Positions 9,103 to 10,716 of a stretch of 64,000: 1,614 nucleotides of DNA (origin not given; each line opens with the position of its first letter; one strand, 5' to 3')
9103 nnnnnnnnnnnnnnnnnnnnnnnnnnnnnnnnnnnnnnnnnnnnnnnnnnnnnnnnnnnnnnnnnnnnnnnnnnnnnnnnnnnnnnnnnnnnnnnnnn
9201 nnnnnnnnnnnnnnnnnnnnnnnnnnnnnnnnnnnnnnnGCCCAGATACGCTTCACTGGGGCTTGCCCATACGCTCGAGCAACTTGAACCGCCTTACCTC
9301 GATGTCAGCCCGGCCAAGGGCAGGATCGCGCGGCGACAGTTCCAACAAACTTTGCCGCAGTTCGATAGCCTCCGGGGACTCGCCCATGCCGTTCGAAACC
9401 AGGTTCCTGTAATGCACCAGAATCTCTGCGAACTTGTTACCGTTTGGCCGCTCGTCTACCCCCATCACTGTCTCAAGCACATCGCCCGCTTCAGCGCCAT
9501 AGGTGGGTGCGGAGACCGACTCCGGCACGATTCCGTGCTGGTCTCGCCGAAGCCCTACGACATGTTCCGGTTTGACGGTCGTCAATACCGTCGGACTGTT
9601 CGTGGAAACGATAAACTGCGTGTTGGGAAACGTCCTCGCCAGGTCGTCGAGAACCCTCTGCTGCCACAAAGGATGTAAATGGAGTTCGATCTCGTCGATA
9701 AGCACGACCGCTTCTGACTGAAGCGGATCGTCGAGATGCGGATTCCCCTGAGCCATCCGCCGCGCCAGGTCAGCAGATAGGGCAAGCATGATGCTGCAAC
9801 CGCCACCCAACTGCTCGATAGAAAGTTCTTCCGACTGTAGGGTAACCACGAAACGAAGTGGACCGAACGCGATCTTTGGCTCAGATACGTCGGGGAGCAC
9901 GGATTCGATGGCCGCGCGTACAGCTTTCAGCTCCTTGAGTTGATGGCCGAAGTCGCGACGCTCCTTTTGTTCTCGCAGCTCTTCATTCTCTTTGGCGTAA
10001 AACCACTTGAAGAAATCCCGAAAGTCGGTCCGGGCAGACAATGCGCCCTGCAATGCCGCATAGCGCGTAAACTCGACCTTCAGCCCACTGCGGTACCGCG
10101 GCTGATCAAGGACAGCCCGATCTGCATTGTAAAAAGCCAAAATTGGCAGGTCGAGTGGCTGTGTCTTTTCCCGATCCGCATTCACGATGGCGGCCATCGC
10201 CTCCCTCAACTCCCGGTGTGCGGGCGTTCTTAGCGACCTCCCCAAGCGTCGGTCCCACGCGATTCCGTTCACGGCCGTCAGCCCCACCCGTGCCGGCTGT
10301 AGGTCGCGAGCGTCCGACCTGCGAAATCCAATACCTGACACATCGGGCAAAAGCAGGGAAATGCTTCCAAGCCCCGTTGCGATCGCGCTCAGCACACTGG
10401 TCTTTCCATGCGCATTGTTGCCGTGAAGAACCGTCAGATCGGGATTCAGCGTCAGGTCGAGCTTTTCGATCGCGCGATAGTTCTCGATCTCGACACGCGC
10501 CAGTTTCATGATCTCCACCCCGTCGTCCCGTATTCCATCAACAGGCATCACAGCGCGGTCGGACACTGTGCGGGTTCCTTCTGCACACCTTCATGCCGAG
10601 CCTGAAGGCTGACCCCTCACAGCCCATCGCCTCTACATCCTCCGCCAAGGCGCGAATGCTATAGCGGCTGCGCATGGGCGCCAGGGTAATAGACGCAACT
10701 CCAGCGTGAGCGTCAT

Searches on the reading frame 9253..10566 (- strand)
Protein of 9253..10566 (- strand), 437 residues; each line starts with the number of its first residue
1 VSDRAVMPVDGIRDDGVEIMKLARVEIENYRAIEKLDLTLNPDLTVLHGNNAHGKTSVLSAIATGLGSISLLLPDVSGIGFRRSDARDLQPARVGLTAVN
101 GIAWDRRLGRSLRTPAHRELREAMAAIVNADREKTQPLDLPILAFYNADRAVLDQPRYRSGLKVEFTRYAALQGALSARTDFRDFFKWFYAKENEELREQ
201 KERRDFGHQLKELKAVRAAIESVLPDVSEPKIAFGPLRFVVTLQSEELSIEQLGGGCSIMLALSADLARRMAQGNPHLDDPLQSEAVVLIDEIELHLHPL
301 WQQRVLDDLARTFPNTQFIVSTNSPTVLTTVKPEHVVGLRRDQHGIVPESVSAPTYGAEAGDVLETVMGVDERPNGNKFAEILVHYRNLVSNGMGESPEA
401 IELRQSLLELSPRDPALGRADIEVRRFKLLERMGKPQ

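Call 7: search_protein_families(library=pfam, proteins=[window:9253-10566:-], max_evalue=1)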
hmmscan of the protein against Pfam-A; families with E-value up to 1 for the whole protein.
window:9253-10566:- (437 aa): 8 families
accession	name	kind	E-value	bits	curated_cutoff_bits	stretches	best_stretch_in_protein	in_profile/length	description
PF13175.12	AAA_15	-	7.7e-18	65.7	32.1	2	20-62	1-43/374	AAA ATPase domain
PF13304.12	AAA_21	-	3e-13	50.9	27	1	194-328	174-303/304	AAA domain, putative AbiEii toxin, Type IV TA system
PF02463.25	SMC_N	-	7.7e-11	42.3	40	2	22-68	2-50/220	RecF/RecN/SMC N terminal domain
PF13476.12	AAA_23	-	8.2e-11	43.3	27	1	24-224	1-197/201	AAA domain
PF11398.14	DUF2813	-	1.1e-09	38.6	21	2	20-64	1-44/372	Protein of unknown function (DUF2813)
PF13514.12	AAA_27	-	0.00042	20.4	22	1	20-64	1-48/206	AAA domain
PF09818.15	ABC_ATPase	-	0.12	11.8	23.2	1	38-65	75-102/283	P-loop domain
PF13555.12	AAA_29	-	0.26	11.5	27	1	22-64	1-44/61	P-loop containing region of AAA domain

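Call 8: search_protein_families(library=ncbifam, proteins=[window:9253-10566:-], max_evalue=1)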
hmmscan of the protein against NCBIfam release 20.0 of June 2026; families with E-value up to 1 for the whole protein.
window:9253-10566:- (437 aa): 18 families
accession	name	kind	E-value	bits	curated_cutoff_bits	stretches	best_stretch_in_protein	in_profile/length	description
NF041760.1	PtuA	equivalog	2.6e-79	267.5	500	2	192-425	283-519/524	retron Ec78 anti-phage system effector ATPase PtuA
NF047739.1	antiphage_MADS3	equivalog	2.2e-11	43.6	420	2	23-62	3-41/427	methylation-associated defense system AAA family ATPase MAD3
TIGR00611.2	recf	equivalog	4.4e-10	39.2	172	1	23-63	2-42/339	DNA replication/repair protein RecF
NF038234.1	retron_eff_Eco8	equivalog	9.2e-08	31.1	250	2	20-62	1-43/679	retron Eco8 family effector endonuclease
NF002572.0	PRK02224.1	equivalog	2.4e-07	29.4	1087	1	20-66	1-47/888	DNA double-strand break repair ATPase Rad50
NF045487.1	ASRP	equivalog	3e-07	29.4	300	1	33-69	5-41/593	archaea-specific SMC-related protein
NF010680.0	PRK14079.1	equivalog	1.6e-06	27.4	386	1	20-67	1-48/349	recombination protein F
NF041035.1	Rad50_Halo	equivalog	7.5e-06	24.6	1000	1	20-62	1-43/883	DNA double-strand break repair ATPase Rad50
TIGR04435.1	restrict_AAA_1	hypoth_equivalog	0.00013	20.8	300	1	285-373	419-517/568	restriction system-associated AAA family ATPase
NF003034.1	PRK03918.1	equivalog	0.00076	17.6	700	1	20-66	1-47/878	DNA double-strand break repair ATPase Rad50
TIGR00634.1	recN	equivalog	0.0032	16.4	407.85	1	22-66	2-46/563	DNA repair protein RecN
NF053563.1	Rkd4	equivalog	0.0066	14.6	860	1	21-62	2-43/747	arcadin-4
NF041034.1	Rad50_Sulf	equivalog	0.008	14.1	1000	1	20-66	1-47/872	DNA double-strand break repair ATPase Rad50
TIGR03411.1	urea_trans_UrtD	equivalog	0.043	13.4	304.1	1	24-63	9-49/242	urea ABC transporter ATP-binding protein UrtD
NF040873.1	AztA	equivalog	0.075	12.6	220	1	30-128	5-108/191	zinc ABC transporter ATP-binding protein AztA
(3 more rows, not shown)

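Call 9: search_protein_families(library=padloc, proteins=[window:9253-10566:-], max_evalue=1)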
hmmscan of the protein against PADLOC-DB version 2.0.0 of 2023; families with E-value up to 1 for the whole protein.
window:9253-10566:- (437 aa): 161 families (the best 25 are shown)
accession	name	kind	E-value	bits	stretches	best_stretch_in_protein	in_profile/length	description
PDLC00311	PtuA1|PtuA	-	1.9e-109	364.7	2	116-430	127-453/455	AAA ATPase domain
PDLC00278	PtuA1|PtuA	-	8.7e-94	313.2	1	20-429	1-430/436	AAA ATPase domain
PDLC00271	PtuA1|PtuA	-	1.7e-93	312.5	1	20-431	1-418/421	AAA ATPase domain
PDLC00310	PtuA1|PtuA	-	8.9e-84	280.1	1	20-428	1-435/443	AAA ATPase domain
PDLC02913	ATPase_I-A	-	8.3e-82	273.9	2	194-428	275-504/508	-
PDLC00299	PtuA1|PtuA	-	2.9e-80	268.7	2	194-429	282-524/535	AAA ATPase domain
PDLC00267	PtuA1|PtuA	-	3.3e-75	251.9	1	20-410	1-411/438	AAA ATPase domain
PDLC00284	PtuA1|PtuA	-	3.3e-68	228.8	3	196-424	303-534/545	AAA ATPase domain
PDLC00275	PtuA1|PtuA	-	6.8e-67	224.2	1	118-431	34-347/348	AAA ATPase domain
PDLC00298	PtuA1|PtuA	-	2.7e-63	212.5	1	20-376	1-369/423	AAA ATPase domain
PDLC00277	PtuA1|PtuA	-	5.5e-59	198.5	1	20-375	1-370/423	AAA ATPase domain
PDLC00286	PtuA1|PtuA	-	3.9e-54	181.8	1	135-425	4-280/289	AAA ATPase domain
PDLC00304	PtuA1|PtuA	-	2.3e-41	140.4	1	43-402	40-406/444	AAA ATPase domain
PDLC00305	PtuA1|PtuA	-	5e-34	116.3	2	180-390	142-353/392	AAA ATPase domain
PDLC00295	PtuA1|PtuA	-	5.4e-30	102.8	1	198-339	206-345/451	AAA ATPase domain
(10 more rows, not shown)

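Call 67: find_homologous_proteins(query=window:9253-10509:-, max_evalue=1e-100)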
Query window:9253-10509:- (418 aa): 1192 proteins with E <= 1e-100 among 8000 candidates; the best 120 are listed.
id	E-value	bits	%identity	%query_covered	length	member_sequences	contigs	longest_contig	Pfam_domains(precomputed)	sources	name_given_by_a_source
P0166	7.1e-273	923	100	100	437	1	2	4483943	PF11398.15,PF13175.13,PF13476.13,PF02463.26,PF13304.13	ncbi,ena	-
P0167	3.6e-195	667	74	100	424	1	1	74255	PF11398.15,PF13175.13,PF13476.13,PF02463.26,PF13304.13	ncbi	-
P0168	3.9e-195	667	73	100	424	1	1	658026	PF11398.15,PF13175.13,PF13476.13,PF02463.26,PF13304.13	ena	-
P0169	8.9e-194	662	74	100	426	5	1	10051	PF11398.15,PF13175.13,PF13476.13,PF02463.26,PF13304.13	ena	-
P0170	8.2e-193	659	73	100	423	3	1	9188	PF11398.15,PF13175.13,PF13476.13,PF02463.26,PF13304.13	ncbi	-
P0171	1.9e-192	658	72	100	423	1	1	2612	PF11398.15,PF13175.13,PF13476.13,PF02463.26,PF13304.13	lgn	-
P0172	1.2e-191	655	73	100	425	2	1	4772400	PF11398.15,PF13175.13,PF13476.13,PF02463.26,PF13304.13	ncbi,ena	-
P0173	1.8e-191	655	72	100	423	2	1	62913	PF11398.15,PF13175.13,PF13476.13,PF02463.26,PF13304.13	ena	-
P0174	1.9e-191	654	73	100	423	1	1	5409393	PF11398.15,PF13175.13,PF13476.13,PF02463.26,PF13304.13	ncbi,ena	-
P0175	3.0e-191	654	73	100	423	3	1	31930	PF11398.15,PF13175.13,PF13476.13,PF02463.26,PF13304.13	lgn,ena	-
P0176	8.6e-190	649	72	100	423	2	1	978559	PF11398.15,PF13175.13,PF13476.13,PF02463.26,PF13304.13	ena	-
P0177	1.4e-189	648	72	100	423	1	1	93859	PF11398.15,PF13175.13,PF13476.13,PF02463.26,PF13304.13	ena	-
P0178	1.7e-189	648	72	100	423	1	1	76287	PF11398.15,PF13175.13,PF13476.13,PF02463.26,PF13304.13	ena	-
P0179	2.0e-188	645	73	97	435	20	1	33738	PF11398.15,PF13175.13,PF13476.13,PF02463.26,PF13304.13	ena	-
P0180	2.4e-187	641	69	100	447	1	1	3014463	PF11398.15,PF13175.13,PF13476.13,PF02463.26,PF13304.13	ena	-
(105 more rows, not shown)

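Call 68: find_encoding_contigs(protein=P0167, flank=5000, max_places=2)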
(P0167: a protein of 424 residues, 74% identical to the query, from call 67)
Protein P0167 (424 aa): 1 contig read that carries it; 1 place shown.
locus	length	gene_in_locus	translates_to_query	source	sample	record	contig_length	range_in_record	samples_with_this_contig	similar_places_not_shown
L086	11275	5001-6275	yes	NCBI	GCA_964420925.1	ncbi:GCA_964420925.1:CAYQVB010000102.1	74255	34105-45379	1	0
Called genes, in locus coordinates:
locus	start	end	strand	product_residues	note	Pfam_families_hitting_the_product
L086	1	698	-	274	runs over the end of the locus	PF00528:BPD_transp_1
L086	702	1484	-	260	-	PF00528:BPD_transp_1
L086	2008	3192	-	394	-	PF01547:SBP_bac_1, PF13416:SBP_bac_8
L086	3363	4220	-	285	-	PF05721:PhyH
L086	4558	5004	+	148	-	-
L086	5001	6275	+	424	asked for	PF11398:DUF2813 (weak), PF13175:AAA_15, PF13476:AAA_23, PF13304:AAA_21, PF02463:SMC_N (weak), PF13175:AAA_15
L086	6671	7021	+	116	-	-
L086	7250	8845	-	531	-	PF05378:Hydant_A_N, PF01968:Hydantoinase_A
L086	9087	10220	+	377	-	-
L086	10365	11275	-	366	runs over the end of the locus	PF06032:S-Me-THD_N, PF20906:S-Me-THD_C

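Call 69: find_encoding_contigs(protein=P0168, flank=5000, max_places=2)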
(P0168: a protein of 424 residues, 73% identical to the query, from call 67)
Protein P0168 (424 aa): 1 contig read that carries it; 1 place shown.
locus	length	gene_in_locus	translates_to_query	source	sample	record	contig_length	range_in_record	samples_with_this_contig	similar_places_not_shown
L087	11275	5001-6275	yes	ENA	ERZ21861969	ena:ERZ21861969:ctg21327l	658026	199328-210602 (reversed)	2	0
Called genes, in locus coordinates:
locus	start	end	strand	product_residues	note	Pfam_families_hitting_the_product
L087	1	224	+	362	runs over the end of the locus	PF07690:MFS_1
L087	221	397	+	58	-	-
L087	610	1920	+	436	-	PF00202:Aminotran_3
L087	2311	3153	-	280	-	PF00800:PDT, PF01842:ACT (weak)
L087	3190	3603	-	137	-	-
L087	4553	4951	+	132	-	PF24728:DUF7680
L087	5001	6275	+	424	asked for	PF11398:DUF2813 (weak), PF13175:AAA_15, PF13476:AAA_23, PF13304:AAA_21, PF02463:SMC_N (weak), PF13175:AAA_15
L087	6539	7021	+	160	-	-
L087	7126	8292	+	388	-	PF03747:ADP_ribosyl_GH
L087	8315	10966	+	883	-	PF28527:DUF8425, PF00004:AAA (faint), PF28530:DUF8426, PF07728:AAA_5, PF28529:McrB_lid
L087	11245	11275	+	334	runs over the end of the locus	PF10117:McrBC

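Call 70: find_encoding_contigs(protein=P0172, flank=5000, max_places=2)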
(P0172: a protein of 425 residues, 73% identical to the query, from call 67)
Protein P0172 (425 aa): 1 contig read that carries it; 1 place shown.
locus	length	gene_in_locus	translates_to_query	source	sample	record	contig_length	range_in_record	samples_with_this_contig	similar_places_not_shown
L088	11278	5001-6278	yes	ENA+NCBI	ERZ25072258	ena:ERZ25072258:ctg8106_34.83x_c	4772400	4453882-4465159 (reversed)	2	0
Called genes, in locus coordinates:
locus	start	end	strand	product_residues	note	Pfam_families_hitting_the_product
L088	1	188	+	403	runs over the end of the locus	PF00296:Bac_luciferase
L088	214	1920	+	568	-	PF00496:SBP_bac_5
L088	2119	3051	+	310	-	PF19300:BPD_transp_1_N (weak), PF00528:BPD_transp_1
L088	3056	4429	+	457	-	PF12911:OppC_N, PF00528:BPD_transp_1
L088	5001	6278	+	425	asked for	PF11398:DUF2813 (faint), PF13175:AAA_15, PF13476:AAA_23, PF13304:AAA_21, PF13175:AAA_15, PF02463:SMC_N (weak)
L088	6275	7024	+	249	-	-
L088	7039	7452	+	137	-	-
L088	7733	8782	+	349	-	PF00005:ABC_tran, PF13304:AAA_21, PF08352:oligo_HPY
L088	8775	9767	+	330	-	PF00005:ABC_tran, PF13304:AAA_21 (faint), PF08352:oligo_HPY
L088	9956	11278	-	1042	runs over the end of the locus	PF07715:Plug, PF00593:TonB_dep_Rec_b-barrel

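Call 78: find_encoding_contigs(protein=P0166, flank=2500, max_places=4)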
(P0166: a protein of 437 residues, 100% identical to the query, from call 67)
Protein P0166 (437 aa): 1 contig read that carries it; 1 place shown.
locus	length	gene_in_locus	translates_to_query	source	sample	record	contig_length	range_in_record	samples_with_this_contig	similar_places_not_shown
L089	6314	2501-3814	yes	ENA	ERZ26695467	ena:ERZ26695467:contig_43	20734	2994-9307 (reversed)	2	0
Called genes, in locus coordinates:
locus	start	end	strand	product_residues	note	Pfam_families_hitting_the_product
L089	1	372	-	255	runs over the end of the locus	-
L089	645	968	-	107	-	PF19112:VanA_C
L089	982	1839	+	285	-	-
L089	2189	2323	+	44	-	-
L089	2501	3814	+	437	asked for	PF02463:SMC_N (faint), PF11398:DUF2813 (weak), PF13175:AAA_15, PF13476:AAA_23, PF13304:AAA_21, PF13175:AAA_15 (weak)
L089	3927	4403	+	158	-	-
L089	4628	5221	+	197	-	-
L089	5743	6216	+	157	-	PF04828:GFA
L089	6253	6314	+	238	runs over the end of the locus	PF17645:Amdase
